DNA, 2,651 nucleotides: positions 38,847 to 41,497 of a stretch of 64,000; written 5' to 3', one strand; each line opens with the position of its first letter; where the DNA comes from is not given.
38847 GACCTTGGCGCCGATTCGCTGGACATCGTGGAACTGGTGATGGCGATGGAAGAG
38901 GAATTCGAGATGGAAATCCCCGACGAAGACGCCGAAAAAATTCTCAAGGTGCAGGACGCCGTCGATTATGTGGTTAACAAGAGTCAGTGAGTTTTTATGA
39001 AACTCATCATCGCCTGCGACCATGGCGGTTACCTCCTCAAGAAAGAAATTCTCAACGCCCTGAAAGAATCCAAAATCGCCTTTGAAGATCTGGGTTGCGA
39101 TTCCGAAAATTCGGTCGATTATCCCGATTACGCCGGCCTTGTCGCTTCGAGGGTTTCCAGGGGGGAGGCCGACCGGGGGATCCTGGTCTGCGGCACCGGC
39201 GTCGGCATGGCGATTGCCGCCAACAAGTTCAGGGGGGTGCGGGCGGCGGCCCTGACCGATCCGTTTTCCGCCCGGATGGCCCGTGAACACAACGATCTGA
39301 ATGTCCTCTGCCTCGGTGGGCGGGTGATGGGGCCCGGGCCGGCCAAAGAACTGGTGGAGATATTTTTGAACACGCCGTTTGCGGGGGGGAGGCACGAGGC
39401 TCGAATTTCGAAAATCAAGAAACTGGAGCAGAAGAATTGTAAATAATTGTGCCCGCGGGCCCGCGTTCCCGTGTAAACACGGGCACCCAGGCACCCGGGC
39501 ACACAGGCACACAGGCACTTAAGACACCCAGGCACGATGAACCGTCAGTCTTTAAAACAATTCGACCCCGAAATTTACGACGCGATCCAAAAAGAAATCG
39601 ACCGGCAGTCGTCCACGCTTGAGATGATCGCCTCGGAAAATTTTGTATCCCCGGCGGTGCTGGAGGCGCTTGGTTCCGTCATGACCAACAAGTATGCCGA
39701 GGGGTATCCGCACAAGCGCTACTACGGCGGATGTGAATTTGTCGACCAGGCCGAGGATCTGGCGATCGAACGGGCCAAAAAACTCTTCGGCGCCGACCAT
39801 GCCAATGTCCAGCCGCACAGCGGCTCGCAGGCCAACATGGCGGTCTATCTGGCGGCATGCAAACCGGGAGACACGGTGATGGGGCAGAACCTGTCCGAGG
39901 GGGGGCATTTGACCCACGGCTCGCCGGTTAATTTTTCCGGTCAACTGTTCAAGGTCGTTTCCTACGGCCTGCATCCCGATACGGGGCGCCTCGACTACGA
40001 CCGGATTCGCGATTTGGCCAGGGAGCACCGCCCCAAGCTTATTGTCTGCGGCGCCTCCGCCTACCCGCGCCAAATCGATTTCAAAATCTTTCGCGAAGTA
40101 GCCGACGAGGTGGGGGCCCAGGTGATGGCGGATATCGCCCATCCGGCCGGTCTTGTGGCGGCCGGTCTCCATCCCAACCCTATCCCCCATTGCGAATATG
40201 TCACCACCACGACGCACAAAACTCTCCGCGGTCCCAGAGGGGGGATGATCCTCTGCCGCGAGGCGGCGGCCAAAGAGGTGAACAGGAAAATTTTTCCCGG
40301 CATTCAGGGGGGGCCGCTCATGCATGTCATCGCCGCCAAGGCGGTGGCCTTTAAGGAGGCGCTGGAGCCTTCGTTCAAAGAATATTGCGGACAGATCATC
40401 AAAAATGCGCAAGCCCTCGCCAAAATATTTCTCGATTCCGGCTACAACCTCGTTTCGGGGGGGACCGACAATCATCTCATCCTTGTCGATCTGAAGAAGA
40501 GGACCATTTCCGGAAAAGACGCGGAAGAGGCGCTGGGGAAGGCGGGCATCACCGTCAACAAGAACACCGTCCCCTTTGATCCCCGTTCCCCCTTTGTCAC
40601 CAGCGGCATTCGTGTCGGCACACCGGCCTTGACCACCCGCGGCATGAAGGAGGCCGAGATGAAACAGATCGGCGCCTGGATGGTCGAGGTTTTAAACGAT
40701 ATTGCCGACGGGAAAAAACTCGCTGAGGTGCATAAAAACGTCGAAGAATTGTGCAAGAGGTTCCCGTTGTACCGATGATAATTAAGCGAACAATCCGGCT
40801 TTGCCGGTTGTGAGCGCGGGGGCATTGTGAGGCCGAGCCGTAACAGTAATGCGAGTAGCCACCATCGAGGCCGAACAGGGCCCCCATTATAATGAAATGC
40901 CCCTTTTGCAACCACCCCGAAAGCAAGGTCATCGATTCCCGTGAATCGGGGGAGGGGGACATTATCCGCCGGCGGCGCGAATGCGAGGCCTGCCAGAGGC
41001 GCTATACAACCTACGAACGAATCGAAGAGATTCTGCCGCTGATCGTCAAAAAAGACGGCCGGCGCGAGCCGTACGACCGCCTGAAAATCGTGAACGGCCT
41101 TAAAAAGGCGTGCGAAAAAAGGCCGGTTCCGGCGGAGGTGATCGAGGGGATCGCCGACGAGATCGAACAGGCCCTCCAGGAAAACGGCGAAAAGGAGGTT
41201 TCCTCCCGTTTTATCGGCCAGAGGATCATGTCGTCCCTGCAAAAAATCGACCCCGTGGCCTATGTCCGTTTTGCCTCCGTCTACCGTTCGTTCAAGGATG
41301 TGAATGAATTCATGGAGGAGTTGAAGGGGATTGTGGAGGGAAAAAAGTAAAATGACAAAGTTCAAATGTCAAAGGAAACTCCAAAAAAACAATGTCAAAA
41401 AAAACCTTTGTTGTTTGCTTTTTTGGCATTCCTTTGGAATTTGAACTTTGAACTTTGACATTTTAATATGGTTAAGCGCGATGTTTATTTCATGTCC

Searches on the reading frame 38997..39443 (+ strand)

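Call 70: search_protein_families(library=pfam, proteins=[window:38997-39443:+])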
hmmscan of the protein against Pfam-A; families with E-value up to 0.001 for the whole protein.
window:38997-39443:+ (149 aa): 1 family
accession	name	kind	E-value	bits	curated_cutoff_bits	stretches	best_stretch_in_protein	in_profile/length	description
PF02502.23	LacAB_rpiB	-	1.4e-56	190.7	24.7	1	4-140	2-138/138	Ribose/Galactose Isomerase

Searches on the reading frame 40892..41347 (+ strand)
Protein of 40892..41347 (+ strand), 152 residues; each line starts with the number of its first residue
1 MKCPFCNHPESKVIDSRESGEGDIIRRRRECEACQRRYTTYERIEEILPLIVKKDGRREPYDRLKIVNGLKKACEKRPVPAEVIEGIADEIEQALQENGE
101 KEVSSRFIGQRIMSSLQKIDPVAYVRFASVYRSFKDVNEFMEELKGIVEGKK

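Call 70: search_protein_families(library=pfam, proteins=[window:40892-41347:+])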
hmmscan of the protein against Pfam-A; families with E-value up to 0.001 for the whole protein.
window:40892-41347:+ (152 aa): 2 families
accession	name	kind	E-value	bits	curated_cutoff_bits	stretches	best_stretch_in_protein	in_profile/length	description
PF03477.21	ATP-cone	-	3.4e-22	79.2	25.8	1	51-136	3-87/88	ATP cone domain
PF22811.2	Zn_ribbon_NrdR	-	3e-21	75.5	27.2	1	1-42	1-42/42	Transcriptional repressor NrdR-like, N-terminal domain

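Call 84: find_homologous_proteins(query=window:40892-41347:+, max_evalue=1e-40)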
Query window:40892-41347:+ (152 aa): 7748 proteins with E <= 1e-40 among 8000 candidates; the best 120 are listed.
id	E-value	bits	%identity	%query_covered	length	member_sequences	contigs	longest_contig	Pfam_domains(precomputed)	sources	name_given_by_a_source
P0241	1.5e-93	329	100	100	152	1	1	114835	PF22811.3,PF03477.22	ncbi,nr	ncbi:MAG: transcriptional repressor NrdR [Deltaproteobacteria bacterium]|nr:transcriptional represso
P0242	7.1e-77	275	83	100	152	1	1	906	PF22811.3,PF03477.22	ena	-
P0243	2.4e-76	273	82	100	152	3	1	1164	PF22811.3,PF03477.22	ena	-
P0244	4.0e-76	272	82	100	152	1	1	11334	PF22811.3,PF03477.22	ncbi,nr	ncbi:MAG: transcriptional repressor NrdR [Deltaproteobacteria bacterium]|nr:transcriptional represso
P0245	4.2e-74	266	81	100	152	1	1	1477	PF22811.3,PF03477.22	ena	-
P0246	5.8e-74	265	77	99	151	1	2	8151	PF22811.3,PF03477.22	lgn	-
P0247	9.2e-72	258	76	99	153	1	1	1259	PF22811.3,PF03477.22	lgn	-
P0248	1.7e-71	257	79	99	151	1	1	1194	PF22811.3,PF03477.22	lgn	-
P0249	1.7e-71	257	74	99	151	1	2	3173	PF22811.3,PF03477.22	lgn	-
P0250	2.9e-71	256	77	100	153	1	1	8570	PF22811.3,PF03477.22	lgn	-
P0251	3.1e-71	256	76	100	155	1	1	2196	PF22811.3,PF03477.22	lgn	-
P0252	8.3e-71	255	76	100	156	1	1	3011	PF22811.3,PF03477.22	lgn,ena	-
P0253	2.3e-70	253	76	100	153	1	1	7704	PF22811.3,PF03477.22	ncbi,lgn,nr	ncbi:MAG: transcriptional regulator NrdR [Deltaproteobacteria bacterium]|nr:transcriptional regulato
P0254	2.4e-70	253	74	100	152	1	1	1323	PF22811.3,PF03477.22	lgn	-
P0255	2.6e-70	253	74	100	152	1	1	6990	PF22811.3,PF03477.22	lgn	-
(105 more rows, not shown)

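Call 85: find_encoding_contigs(protein=P0244, flank=3500, max_places=3)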
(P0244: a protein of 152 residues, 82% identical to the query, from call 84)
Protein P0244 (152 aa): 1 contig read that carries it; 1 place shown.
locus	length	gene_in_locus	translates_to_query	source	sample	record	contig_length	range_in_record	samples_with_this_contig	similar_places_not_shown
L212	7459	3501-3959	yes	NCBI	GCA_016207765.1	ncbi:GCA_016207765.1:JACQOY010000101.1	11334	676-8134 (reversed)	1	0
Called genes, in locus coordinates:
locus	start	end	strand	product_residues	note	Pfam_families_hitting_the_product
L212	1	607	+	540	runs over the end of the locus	PF04187:Cofac_haem_bdg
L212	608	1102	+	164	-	PF02620:YceD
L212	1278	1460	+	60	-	PF01783:Ribosomal_L32p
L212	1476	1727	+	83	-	PF23297:ACP_SdgA_C (weak), PF14573:PP-binding_2 (weak), PF00550:PP-binding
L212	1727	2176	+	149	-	PF02502:LacAB_rpiB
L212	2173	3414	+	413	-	PF00464:SHMT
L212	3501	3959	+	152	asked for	PF22811:Zn_ribbon_NrdR, PF03477:ATP-cone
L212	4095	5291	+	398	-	PF00383:dCMP_cyt_deam_1, PF14437:MafB19-deam, PF01872:RibD_C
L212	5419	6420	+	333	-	-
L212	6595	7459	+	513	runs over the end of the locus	PF01553:Acyltransferase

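Call 86: find_encoding_contigs(protein=P0246, flank=3500, max_places=3)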
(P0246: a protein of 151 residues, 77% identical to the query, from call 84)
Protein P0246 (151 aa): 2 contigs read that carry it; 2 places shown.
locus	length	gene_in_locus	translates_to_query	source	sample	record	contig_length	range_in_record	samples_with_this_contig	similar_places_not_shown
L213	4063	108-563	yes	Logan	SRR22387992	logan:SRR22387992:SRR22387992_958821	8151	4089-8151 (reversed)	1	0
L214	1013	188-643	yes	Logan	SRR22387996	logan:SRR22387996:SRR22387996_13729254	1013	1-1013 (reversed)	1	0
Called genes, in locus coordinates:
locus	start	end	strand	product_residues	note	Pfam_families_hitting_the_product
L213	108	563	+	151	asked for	PF22811:Zn_ribbon_NrdR, PF03477:ATP-cone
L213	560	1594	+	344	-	PF00383:dCMP_cyt_deam_1, PF14437:MafB19-deam (weak), PF01872:RibD_C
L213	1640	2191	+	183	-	PF05685:Uma2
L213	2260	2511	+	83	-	PF02604:PhdYeFM_antitox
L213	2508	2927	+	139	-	PF01850:PIN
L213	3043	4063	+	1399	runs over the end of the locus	-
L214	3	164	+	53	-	?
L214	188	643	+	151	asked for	PF22811:Zn_ribbon_NrdR, PF03477:ATP-cone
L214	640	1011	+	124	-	?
